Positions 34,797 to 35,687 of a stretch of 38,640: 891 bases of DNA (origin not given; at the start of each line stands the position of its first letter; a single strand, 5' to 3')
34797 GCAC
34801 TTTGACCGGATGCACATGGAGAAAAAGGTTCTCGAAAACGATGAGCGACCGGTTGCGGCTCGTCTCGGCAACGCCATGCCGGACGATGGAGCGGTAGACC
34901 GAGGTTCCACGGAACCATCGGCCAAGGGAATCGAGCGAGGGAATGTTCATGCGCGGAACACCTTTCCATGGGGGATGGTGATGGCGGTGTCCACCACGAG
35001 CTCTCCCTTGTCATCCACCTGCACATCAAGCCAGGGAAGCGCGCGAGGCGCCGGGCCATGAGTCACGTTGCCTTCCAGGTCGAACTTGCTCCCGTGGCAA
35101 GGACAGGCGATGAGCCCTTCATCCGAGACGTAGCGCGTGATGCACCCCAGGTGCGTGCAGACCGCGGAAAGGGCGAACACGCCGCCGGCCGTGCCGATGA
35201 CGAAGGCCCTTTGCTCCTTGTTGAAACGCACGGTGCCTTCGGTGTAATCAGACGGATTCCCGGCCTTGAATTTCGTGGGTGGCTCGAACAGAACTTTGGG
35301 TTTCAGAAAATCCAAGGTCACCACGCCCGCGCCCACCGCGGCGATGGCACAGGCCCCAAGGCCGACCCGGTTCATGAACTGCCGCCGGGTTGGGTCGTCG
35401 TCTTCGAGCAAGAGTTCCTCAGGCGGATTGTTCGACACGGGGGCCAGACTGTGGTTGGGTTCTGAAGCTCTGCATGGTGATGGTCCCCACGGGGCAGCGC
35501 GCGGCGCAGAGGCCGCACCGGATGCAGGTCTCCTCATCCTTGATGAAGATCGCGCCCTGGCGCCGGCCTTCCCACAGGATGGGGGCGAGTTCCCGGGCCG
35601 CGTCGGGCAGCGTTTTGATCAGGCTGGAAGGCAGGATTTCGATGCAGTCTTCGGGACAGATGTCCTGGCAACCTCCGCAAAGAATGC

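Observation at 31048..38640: Eight-gene operon joining a Rieske/cytochrome b6-type complex to a GltD-like NAD(P)H flavoprotein, a cupredoxin, nine c-haems and an outer-membrane barrel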

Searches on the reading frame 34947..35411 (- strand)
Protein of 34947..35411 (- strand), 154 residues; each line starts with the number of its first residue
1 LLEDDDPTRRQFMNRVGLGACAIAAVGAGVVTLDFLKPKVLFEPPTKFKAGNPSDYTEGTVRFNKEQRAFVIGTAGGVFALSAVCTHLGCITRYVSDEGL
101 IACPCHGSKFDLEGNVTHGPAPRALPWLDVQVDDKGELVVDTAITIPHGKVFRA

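Call 19: search_solved_structures(query=window:34947-35393:-, max_evalue=0.001, show_alignments=3)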
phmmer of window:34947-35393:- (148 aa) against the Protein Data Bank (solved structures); distinct sequences matched with E-value up to 0.001: 82 (the best 60 are shown).
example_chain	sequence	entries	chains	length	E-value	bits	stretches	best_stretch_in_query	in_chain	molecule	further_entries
9rk4_A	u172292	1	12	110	3.5e-22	81.8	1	41-141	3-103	Similar to the Rieske Protein II of bc1 complex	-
9rk3_A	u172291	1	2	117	3.3e-19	72.2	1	42-137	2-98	Similar to Rieske 2Fe-2S iron sulfur protein (Cytochrome b6-F complex)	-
8hn2_A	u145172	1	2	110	1.2e-17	67.1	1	44-137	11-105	Cytochrome b6-f complex iron-sulfur subunit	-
3fou_A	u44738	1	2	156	4.4e-17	65.2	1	36-133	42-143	Quinol-cytochrome c reductase, Rieske iron-sulfur subunit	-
1nyk_A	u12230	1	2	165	4.8e-17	65.1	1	36-133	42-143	Rieske iron-sulfur protein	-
7zxy_D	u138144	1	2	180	9.5e-16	60.9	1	72-136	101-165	Cytochrome b6-f complex iron-sulfur subunit 2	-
7r0w_D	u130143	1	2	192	1.1e-15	60.7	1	72-136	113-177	Rieske domain, PetC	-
1q90_C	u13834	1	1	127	8.7e-15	57.8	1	72-132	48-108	Cytochrome B6-F complex iron-sulfur subunit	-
2zt9_D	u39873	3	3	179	1.8e-14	56.7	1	72-126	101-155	Cytochrome b6-f complex iron-sulfur subunit 1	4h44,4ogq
1rfs_A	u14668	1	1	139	3.4e-14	55.9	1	71-130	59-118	RIESKE PROTEIN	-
6rqf_L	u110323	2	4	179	6e-14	55.1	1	71-130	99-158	Cytochrome b6-f complex iron-sulfur subunit, chloroplastic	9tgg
1vf5_D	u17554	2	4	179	9.5e-14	54.4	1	72-129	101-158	RIESKE IRON-SULFUR PROTEIN | Cytochrome b6-f complex iron-sulfur subunit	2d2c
2e74_D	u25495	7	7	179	9.8e-14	54.4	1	72-129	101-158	Cytochrome b6-f complex iron-sulfur subunit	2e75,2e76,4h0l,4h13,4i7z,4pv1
7qrm_D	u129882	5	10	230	1.1e-13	54.2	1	71-130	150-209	Cytochrome b6-f complex iron-sulfur subunit, chloroplastic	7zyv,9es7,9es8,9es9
3azc_A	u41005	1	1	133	1.2e-13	54.1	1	73-134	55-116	Cytochrome b6-f complex iron-sulfur subunit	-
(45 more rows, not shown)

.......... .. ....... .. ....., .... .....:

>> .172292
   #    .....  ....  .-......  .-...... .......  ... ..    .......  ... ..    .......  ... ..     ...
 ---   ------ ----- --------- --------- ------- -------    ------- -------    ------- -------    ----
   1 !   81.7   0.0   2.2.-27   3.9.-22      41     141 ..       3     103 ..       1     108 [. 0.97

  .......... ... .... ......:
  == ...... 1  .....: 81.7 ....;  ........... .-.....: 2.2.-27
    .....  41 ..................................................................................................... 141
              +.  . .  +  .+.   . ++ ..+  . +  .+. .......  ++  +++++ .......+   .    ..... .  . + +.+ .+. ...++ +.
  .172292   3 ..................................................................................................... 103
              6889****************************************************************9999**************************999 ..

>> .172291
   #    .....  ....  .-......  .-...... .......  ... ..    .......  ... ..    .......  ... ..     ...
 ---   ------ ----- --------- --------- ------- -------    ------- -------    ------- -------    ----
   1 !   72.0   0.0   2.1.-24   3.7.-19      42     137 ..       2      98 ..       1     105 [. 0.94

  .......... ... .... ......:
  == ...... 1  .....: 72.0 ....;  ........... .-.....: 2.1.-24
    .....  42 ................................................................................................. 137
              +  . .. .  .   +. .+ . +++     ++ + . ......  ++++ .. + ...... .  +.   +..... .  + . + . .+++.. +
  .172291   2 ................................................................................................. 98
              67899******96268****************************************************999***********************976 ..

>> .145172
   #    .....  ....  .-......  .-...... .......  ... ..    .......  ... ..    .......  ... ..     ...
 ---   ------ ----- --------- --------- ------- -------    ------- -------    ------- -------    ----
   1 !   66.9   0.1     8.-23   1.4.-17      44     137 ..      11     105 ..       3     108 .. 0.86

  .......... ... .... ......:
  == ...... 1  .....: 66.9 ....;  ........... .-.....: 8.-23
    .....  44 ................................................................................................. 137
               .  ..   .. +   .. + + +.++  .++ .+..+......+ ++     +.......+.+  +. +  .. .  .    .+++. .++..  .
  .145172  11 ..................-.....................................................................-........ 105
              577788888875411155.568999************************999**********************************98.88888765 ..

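Call 95: search_protein_families(library=ncbifam, proteins=[window:34947-35411:-], max_evalue=0.01)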
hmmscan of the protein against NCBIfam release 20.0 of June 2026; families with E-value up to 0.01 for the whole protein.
window:34947-35411:- (154 aa): 10 families
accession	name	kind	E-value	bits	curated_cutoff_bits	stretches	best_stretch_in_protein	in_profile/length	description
NF045928.1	Cytb6fFeSPetC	equivalog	5.3e-20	71.5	250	1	5-140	10-163/179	cytochrome b6-f complex iron-sulfur subunit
NF050121.1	bc1_QcrA_actin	exception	1.4e-19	70.8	275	1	74-150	236-315/319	cytochrome bc1 complex Rieske iron-sulfur subunit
NF010001.0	PRK13474.1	subfamily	3.4e-19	68.8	154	1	79-136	101-158/178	cytochrome b6-f complex iron-sulfur subunit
TIGR01416.1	Rieske_proteo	equivalog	5.8e-16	59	97.4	1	79-126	110-161/176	ubiquinol-cytochrome c reductase iron-sulfur subunit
TIGR02694.1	arsenite_ox_S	equivalog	1.5e-10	41.1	95.65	1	72-140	45-115/129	arsenate reductase (azurin) small subunit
NF041174.1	SDX_Thmprot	equivalog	4.7e-09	36.4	170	1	60-114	18-73/109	sulredoxin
NF007422.0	PRK09965.1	equivalog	8.7e-06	25.7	113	1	61-141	18-99/106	bifunctional 3-phenylpropionate/cinnamic acid dioxygenase ferredoxin subunit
NF042948.2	3PPDioc_HcaC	equivalog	5.3e-05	23.4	150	1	61-135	18-96/105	3-phenylpropionate/cinnamic acid dioxygenase ferredoxin subunit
TIGR03171.1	soxL2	equivalog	0.00012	21.2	582.1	0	72-95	172-195/321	Rieske iron-sulfur protein SoxL2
NF041683.1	ant_diox_AndAb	equivalog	0.0052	17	150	1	65-132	22-91/100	anthranilate 1,2-dioxygenase ferredoxin subunit AndAb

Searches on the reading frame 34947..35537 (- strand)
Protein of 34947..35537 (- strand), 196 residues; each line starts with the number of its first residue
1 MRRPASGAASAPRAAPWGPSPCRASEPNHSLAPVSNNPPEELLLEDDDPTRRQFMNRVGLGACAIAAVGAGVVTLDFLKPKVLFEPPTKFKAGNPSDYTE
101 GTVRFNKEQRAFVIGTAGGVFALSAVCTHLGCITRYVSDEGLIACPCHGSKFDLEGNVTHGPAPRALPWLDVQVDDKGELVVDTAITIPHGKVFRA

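Call 3: search_protein_families(library=pfam, proteins=[window:34947-35537:-], max_evalue=0.01)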
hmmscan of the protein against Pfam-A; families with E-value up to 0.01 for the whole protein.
window:34947-35537:- (196 aa): 4 families
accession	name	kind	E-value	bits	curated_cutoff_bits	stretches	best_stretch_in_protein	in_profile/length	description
PF00355.32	Rieske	-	5.3e-12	45.9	20.3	1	94-168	7-85/88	Rieske [2Fe-2S] domain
PF25471.1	TM_PetC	-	0.00028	21.1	37.1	1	48-81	6-39/48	Iron-sulfur subunit PetC transmembrane anchor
PF13806.12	Rieske_2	-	0.0031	17.9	27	1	103-176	19-98/104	Rieske-like [2Fe-2S] domain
PF10399.14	UCR_Fe-S_N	-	0.0041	16.9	24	1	46-74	6-31/41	Ubiquitinol-cytochrome C reductase Fe-S subunit TAT signal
